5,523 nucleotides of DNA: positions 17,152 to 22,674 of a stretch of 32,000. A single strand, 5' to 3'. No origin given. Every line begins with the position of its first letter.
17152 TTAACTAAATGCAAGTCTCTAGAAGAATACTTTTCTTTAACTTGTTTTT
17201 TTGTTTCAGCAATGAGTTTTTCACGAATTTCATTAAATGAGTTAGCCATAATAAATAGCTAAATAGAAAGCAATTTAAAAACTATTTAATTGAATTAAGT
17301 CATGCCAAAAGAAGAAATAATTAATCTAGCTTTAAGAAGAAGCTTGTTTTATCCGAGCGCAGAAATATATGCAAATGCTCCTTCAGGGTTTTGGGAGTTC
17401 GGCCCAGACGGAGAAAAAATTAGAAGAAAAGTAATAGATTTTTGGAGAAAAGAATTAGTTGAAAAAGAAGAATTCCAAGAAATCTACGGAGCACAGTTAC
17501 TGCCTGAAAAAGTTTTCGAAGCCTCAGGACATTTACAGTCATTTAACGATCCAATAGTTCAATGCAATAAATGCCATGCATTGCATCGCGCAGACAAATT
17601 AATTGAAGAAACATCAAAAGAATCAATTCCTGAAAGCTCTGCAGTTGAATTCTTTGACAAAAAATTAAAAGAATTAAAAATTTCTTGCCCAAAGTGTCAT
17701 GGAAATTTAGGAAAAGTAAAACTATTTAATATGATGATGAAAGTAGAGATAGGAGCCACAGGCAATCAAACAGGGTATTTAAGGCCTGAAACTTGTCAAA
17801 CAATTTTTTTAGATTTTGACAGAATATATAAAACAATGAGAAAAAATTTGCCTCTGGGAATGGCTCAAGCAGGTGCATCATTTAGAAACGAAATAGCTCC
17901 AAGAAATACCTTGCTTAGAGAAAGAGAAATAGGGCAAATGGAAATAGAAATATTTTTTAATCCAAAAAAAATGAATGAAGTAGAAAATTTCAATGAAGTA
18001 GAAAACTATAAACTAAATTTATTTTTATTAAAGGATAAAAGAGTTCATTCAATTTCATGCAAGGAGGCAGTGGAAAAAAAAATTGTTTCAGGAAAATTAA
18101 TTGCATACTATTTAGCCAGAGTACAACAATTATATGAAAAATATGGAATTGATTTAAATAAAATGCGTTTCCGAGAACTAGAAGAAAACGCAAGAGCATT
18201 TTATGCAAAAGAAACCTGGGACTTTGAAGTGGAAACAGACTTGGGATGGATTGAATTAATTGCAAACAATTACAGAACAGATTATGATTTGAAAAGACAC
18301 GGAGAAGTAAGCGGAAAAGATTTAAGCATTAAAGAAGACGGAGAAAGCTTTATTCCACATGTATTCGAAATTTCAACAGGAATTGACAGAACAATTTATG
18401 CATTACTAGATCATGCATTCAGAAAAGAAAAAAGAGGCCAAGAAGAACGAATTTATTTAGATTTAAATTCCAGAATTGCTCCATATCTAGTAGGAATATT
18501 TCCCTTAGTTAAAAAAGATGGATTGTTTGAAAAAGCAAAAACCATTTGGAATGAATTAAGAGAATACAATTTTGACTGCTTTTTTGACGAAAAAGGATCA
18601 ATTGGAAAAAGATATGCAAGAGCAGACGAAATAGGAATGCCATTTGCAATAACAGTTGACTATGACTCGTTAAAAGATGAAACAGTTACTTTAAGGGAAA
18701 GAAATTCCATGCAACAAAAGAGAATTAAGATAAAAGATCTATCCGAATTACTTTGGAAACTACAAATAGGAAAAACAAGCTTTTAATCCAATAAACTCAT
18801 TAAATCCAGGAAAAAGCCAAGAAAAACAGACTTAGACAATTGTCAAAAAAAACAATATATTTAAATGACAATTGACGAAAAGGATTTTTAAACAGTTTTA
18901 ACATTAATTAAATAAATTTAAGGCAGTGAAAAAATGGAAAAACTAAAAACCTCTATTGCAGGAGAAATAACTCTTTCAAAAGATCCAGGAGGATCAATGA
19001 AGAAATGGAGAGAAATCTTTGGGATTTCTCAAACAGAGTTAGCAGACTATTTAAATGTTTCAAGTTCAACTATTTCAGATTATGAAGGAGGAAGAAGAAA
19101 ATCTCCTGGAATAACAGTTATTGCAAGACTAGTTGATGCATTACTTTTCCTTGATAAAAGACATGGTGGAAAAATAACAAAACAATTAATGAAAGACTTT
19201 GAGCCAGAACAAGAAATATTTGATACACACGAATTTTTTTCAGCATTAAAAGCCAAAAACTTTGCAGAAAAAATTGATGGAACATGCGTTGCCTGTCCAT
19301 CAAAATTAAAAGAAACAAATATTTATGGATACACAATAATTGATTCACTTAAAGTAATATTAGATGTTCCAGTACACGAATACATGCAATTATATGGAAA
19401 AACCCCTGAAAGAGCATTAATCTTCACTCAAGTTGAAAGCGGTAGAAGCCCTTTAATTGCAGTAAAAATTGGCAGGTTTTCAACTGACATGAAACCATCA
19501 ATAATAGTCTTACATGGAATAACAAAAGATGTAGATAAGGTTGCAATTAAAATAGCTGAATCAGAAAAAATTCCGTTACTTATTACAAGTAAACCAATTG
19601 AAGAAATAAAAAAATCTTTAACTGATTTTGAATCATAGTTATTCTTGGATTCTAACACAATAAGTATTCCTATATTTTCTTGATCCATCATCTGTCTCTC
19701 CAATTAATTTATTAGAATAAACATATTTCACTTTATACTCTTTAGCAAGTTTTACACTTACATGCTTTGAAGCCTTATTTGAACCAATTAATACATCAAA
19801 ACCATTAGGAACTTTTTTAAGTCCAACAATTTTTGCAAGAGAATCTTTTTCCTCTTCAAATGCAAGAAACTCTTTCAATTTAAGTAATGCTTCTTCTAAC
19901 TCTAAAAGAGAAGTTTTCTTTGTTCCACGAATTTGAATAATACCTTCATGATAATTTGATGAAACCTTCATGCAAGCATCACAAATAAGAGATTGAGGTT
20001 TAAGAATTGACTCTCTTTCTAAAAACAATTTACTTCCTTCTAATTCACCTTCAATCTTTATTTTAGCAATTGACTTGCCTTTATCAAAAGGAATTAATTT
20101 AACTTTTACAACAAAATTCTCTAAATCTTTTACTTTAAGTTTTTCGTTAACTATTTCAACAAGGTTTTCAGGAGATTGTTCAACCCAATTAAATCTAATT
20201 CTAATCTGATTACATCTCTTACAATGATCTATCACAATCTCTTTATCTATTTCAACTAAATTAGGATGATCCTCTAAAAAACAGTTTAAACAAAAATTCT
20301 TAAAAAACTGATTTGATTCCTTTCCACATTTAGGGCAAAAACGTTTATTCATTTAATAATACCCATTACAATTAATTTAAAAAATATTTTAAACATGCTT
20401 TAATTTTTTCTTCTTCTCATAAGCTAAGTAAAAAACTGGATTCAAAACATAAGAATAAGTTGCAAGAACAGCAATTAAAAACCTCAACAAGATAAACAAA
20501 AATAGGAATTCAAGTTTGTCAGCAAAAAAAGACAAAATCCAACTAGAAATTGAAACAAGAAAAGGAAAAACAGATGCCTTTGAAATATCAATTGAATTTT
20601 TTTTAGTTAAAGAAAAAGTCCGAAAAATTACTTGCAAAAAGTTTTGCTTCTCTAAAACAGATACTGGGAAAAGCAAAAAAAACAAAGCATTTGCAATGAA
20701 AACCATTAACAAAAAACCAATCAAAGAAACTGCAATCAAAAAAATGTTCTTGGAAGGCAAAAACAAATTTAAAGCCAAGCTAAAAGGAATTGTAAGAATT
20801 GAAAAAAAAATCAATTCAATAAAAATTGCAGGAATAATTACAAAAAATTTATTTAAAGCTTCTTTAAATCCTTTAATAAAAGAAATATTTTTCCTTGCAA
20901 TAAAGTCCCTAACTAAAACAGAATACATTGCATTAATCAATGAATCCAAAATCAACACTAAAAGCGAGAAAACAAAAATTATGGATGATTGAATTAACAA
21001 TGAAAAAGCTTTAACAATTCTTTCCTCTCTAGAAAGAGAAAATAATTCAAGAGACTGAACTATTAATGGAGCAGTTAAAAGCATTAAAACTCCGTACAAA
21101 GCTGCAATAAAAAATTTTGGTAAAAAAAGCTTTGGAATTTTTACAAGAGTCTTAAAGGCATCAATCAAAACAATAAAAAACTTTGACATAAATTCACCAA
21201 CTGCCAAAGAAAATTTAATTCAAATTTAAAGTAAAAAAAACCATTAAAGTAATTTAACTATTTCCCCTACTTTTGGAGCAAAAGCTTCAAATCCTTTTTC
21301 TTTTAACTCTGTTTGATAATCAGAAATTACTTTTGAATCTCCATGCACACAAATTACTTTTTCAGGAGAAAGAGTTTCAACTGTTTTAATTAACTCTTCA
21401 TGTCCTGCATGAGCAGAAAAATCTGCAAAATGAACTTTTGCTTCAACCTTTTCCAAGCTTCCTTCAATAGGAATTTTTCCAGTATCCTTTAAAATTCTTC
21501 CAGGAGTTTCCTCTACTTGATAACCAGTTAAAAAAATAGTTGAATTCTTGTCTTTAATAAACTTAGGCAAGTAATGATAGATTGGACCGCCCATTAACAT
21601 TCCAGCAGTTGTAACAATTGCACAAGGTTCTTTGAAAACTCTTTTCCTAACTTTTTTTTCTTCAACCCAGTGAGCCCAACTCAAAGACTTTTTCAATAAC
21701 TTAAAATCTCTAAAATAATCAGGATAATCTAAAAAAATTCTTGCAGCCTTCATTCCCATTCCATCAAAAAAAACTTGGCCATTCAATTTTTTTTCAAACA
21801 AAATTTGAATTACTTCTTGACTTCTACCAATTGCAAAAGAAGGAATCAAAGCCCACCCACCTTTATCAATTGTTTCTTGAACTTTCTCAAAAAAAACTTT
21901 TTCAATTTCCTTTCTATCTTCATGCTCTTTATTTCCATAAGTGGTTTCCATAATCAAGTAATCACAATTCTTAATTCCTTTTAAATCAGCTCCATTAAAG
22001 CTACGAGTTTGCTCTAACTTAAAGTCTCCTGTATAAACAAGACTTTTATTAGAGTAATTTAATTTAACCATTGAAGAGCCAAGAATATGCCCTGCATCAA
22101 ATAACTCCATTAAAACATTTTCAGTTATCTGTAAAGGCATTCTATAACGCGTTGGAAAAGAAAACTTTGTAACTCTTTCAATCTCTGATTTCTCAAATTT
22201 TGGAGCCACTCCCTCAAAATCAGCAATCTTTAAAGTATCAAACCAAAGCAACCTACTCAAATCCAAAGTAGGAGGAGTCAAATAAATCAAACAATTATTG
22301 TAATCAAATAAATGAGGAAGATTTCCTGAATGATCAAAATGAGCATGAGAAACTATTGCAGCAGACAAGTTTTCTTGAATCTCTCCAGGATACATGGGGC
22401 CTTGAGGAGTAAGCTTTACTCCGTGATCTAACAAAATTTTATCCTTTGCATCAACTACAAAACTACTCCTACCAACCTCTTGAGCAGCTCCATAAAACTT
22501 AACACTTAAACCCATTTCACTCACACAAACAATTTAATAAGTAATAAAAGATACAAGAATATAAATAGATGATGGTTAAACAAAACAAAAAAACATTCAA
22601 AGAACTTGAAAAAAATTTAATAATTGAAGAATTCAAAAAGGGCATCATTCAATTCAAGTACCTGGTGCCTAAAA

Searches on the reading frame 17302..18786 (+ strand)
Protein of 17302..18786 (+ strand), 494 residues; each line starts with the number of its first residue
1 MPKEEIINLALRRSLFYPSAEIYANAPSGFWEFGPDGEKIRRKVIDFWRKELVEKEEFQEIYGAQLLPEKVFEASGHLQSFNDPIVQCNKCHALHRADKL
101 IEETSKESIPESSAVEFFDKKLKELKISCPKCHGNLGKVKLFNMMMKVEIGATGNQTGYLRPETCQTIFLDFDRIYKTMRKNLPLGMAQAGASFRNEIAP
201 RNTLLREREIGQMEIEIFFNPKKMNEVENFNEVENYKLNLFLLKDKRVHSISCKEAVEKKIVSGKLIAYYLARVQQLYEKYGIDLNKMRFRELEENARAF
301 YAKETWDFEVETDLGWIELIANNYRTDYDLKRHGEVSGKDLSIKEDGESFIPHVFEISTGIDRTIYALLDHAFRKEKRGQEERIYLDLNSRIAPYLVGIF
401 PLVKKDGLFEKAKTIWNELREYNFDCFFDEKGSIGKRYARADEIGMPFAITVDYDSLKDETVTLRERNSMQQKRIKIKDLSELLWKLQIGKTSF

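Call 80: search_protein_families(library=pfam, proteins=[window:17302-18786:+], max_evalue=0.001)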
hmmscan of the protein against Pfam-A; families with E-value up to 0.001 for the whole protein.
window:17302-18786:+ (494 aa): 2 families
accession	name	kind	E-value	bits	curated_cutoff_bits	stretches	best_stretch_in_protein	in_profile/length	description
PF03129.25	HGTP_anticodon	-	4.3e-20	72.1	21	1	397-484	2-91/94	Anticodon binding domain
PF00587.30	tRNA-synt_2b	-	6.3e-10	39.8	29.3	1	156-371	9-178/179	tRNA synthetase class II core domain (G, H, P, S and T)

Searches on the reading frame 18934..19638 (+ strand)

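Call 80: search_protein_families(library=pfam, proteins=[window:18934-19638:+], max_evalue=0.001)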
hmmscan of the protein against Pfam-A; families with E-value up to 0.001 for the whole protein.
window:18934-19638:+ (234 aa): 4 families
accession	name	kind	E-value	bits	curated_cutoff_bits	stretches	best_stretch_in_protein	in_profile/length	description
PF01381.28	HTH_3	-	1.2e-09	38.5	23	1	22-70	1-48/55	Helix-turn-helix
PF13560.12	HTH_31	-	4.2e-08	33.8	27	1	25-70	9-54/64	Helix-turn-helix domain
PF12844.13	HTH_19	-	0.00022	21.5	30.2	1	23-66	5-47/64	Helix-turn-helix domain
PF07022.19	Phage_CI_repr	-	0.00067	20.4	22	0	26-61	7-31/65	Bacteriophage CI repressor helix-turn-helix domain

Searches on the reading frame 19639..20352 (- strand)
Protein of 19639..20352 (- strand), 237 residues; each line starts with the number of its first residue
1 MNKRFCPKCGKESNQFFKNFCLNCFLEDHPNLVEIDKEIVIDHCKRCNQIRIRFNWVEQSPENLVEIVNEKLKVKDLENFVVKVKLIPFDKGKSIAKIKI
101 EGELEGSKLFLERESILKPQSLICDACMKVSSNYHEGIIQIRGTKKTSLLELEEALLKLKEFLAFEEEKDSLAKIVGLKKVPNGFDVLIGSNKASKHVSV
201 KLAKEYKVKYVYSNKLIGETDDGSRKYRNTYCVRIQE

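Call 72: search_protein_families(library=pfam, proteins=[window:19639-20352:-], max_evalue=0.001)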
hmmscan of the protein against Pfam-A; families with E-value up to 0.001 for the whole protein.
window:19639-20352:- (237 aa): 1 family
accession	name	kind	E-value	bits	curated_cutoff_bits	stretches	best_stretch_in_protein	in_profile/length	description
PF04981.18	NMD3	-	9.8e-40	137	24.9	1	6-235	1-243/243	NMD3 family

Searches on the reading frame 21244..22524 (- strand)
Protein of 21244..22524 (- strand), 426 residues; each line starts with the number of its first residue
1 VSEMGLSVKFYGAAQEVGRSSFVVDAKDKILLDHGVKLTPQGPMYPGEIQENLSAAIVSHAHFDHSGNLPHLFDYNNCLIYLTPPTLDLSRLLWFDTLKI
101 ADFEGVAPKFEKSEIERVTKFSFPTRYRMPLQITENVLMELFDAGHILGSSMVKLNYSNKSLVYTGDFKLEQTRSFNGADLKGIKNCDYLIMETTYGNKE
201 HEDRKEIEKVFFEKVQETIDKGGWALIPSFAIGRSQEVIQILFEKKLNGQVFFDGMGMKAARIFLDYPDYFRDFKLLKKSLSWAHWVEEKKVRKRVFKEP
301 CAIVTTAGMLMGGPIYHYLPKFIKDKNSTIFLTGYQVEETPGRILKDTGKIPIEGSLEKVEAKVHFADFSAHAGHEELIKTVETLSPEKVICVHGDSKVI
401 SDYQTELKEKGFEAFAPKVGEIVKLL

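Call 72: search_protein_families(library=pfam, proteins=[window:21244-22524:-], max_evalue=0.001)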
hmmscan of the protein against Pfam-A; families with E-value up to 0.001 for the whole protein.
window:21244-22524:- (426 aa): 5 families
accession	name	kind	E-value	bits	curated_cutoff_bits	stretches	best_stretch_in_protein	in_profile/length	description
PF10996.14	Beta-Casp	-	3.1e-17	63.7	27.7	1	239-344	5-119/120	Beta-Casp domain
PF07521.17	RMMBL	-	4.6e-15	55.8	21.6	1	359-417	3-63/63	Zn-dependent metallo-hydrolase RNA specificity domain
PF16661.11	Lactamase_B_6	-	2.2e-09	37.4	27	1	29-183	8-177/193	Metallo-beta-lactamase superfamily domain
PF00753.33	Lactamase_B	-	7.1e-09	36.3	22.7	1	20-170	8-152/196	Metallo-beta-lactamase superfamily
PF12706.13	Lactamase_B_2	-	2.2e-05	24.6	27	1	30-199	3-169/200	Beta-lactamase superfamily domain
